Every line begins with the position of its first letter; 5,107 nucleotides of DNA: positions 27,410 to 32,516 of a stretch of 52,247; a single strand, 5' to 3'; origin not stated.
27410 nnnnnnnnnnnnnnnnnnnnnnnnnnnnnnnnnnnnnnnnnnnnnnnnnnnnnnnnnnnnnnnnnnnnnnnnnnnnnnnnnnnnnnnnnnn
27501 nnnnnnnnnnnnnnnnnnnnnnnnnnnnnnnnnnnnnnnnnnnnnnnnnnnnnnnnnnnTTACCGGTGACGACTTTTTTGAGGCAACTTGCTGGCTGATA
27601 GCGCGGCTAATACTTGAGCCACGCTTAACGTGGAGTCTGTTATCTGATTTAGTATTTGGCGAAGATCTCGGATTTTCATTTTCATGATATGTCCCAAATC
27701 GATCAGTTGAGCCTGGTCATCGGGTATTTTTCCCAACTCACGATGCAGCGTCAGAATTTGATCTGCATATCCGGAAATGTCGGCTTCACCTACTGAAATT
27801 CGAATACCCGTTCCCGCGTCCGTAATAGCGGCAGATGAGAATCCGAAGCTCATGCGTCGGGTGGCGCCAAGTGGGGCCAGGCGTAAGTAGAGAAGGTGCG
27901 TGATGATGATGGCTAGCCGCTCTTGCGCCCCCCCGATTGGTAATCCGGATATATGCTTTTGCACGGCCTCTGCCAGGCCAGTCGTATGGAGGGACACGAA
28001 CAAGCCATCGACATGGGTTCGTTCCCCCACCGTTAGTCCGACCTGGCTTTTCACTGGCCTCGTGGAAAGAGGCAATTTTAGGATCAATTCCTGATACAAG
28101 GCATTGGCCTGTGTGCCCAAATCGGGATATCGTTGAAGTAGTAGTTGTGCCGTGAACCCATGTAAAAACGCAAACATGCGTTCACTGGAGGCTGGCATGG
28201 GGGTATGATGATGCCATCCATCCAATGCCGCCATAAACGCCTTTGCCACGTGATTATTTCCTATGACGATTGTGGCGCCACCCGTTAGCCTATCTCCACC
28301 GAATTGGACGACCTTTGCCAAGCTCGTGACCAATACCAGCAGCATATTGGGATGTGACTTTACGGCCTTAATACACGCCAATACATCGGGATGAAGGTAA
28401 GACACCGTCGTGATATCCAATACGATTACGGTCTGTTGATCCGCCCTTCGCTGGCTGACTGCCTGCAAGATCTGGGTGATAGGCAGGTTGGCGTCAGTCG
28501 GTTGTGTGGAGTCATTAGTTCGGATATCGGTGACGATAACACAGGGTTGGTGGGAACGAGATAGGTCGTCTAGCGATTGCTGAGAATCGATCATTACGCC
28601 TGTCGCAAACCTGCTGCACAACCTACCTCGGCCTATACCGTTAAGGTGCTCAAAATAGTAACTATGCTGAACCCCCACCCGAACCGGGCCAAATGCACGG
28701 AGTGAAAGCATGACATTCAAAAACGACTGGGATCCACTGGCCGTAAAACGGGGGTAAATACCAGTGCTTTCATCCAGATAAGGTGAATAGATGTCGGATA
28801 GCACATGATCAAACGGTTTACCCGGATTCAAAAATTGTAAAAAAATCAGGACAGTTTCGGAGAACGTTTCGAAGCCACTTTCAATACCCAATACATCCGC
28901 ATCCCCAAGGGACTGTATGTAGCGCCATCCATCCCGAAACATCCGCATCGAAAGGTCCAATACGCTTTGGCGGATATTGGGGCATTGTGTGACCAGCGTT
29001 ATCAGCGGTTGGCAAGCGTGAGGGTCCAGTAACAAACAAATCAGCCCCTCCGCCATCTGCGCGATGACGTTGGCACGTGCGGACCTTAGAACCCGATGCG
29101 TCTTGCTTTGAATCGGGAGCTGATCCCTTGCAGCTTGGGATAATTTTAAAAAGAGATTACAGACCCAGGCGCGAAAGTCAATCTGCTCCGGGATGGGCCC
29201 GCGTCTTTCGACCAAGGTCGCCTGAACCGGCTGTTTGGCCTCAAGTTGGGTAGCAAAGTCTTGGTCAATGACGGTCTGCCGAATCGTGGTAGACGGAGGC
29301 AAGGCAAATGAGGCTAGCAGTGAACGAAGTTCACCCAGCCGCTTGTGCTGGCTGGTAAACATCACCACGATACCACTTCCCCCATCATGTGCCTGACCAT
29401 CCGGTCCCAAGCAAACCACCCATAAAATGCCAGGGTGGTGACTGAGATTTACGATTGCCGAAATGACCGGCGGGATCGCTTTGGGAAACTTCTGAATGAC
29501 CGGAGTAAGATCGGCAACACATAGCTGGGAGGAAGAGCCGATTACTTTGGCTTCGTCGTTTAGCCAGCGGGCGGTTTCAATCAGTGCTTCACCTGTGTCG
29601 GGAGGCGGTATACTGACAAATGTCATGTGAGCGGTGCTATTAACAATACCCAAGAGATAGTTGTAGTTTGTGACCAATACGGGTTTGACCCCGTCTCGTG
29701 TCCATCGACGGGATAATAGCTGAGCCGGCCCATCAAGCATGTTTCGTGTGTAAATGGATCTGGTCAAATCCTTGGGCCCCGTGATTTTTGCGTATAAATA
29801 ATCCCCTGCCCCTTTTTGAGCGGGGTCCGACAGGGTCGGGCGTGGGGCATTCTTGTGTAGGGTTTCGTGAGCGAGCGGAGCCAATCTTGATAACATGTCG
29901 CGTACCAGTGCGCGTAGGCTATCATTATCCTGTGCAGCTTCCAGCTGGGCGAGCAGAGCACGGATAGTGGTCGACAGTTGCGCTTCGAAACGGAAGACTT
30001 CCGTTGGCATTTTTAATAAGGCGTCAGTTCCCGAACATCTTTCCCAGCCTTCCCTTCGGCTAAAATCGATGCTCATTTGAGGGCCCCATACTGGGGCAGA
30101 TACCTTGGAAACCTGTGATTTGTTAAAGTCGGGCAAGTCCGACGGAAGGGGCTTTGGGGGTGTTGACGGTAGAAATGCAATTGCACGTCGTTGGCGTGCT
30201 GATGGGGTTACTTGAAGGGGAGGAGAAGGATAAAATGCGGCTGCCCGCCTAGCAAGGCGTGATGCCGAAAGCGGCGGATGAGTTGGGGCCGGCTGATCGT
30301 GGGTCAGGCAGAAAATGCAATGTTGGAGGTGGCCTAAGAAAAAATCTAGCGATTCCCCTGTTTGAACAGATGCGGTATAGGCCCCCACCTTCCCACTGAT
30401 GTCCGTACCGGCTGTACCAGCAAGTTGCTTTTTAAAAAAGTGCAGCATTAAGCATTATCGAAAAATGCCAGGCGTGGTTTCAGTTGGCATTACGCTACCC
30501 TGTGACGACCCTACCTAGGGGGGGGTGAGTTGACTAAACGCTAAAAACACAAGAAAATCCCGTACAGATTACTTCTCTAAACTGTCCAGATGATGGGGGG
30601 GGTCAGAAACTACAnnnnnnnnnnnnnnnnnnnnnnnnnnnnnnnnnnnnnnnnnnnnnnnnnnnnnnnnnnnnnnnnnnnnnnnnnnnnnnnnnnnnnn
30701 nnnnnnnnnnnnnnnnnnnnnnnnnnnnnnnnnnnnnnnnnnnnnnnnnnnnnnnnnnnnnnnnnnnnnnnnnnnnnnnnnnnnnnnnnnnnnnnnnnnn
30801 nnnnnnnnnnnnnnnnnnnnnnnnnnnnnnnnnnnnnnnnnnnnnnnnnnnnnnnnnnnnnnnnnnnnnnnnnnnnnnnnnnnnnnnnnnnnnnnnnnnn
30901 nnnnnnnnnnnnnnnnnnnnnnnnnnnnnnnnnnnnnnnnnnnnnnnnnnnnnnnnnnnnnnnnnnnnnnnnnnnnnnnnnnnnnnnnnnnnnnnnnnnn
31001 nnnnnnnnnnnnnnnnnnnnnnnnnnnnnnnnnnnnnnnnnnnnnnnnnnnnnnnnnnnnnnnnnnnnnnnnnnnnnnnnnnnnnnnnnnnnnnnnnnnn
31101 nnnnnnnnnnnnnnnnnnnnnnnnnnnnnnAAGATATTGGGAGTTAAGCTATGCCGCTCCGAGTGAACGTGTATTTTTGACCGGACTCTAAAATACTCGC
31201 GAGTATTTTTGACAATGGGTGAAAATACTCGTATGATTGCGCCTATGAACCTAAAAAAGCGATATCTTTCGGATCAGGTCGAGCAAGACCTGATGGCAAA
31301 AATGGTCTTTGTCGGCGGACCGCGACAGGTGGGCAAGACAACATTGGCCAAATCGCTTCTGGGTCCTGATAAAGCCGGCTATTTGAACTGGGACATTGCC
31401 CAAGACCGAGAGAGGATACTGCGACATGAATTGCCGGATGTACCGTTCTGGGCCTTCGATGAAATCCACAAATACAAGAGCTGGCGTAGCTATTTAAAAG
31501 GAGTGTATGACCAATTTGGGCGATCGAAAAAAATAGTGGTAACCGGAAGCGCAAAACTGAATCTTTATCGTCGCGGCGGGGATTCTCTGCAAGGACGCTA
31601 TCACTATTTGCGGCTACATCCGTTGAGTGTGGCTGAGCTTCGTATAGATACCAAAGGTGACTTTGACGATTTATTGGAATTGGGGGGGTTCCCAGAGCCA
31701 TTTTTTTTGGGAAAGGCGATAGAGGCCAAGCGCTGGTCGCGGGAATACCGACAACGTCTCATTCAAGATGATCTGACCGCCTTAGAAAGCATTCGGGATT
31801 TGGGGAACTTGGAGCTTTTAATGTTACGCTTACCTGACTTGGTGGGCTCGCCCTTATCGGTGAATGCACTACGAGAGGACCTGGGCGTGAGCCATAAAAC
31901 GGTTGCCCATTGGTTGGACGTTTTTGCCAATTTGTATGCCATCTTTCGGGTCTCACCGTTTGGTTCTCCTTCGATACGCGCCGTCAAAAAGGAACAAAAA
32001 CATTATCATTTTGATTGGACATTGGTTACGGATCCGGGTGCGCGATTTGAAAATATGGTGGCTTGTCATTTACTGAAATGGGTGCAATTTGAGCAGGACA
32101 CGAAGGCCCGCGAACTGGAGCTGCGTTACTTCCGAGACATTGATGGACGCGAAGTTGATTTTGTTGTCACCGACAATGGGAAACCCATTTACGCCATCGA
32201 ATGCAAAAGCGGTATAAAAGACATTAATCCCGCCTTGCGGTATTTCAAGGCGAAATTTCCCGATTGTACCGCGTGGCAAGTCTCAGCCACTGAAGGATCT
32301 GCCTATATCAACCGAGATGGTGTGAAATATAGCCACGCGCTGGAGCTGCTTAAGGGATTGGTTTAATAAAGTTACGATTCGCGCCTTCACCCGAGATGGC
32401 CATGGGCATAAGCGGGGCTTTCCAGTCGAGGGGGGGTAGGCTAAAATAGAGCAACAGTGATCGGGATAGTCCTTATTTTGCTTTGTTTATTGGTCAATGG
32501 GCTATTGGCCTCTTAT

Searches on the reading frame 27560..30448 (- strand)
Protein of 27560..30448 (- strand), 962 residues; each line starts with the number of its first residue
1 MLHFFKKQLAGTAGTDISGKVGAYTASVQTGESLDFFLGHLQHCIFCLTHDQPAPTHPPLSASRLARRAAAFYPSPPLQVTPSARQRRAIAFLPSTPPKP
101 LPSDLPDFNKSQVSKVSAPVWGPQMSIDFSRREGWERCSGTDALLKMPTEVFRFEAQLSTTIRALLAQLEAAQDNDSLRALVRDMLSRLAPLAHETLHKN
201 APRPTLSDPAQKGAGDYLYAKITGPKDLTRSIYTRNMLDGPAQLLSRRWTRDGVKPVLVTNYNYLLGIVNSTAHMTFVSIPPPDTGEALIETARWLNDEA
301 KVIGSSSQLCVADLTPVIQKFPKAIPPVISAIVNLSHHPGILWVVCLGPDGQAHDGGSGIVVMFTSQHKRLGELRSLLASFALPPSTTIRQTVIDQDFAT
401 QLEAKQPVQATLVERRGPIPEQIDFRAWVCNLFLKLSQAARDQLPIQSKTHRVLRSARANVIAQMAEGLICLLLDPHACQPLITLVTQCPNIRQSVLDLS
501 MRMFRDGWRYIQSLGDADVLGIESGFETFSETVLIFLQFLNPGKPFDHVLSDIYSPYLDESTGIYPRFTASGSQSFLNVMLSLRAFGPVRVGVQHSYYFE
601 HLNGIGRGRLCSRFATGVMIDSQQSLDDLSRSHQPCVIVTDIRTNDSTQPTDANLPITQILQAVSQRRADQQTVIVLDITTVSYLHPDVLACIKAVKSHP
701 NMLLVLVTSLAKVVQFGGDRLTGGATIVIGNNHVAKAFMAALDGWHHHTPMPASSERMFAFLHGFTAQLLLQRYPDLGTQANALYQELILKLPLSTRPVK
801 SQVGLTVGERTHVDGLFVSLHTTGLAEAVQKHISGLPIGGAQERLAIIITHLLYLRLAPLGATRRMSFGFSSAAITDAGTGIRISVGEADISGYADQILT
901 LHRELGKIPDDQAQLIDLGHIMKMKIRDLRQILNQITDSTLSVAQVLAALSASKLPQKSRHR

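Call 47: search_protein_families(library=pfam, proteins=[window:27560-30448:-], max_evalue=0.01)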
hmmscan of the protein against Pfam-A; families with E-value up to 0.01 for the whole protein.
window:27560-30448:- (962 aa): 1 family
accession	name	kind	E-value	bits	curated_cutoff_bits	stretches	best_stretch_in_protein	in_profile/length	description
PF11162.13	DUF2946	-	0.003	18.7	23.7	0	38-89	58-115/117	Protein of unknown function (DUF2946)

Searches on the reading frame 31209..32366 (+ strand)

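Call 47: search_protein_families(library=pfam, proteins=[window:31209-32366:+], max_evalue=0.01)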
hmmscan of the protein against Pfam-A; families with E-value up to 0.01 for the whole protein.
window:31209-32366:+ (385 aa): 3 families
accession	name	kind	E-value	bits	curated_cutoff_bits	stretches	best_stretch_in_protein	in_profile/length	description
PF13635.12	DUF4143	-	8.6e-26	91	28.1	1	186-335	1-160/160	Domain of unknown function (DUF4143)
PF13173.12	AAA_14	-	1.7e-23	83.4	27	1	31-144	3-128/129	AAA domain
PF04313.20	HSDR_N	-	0.001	19.4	25.1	1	302-344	117-156/198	Type I restriction enzyme R protein N terminus (HSDR_N)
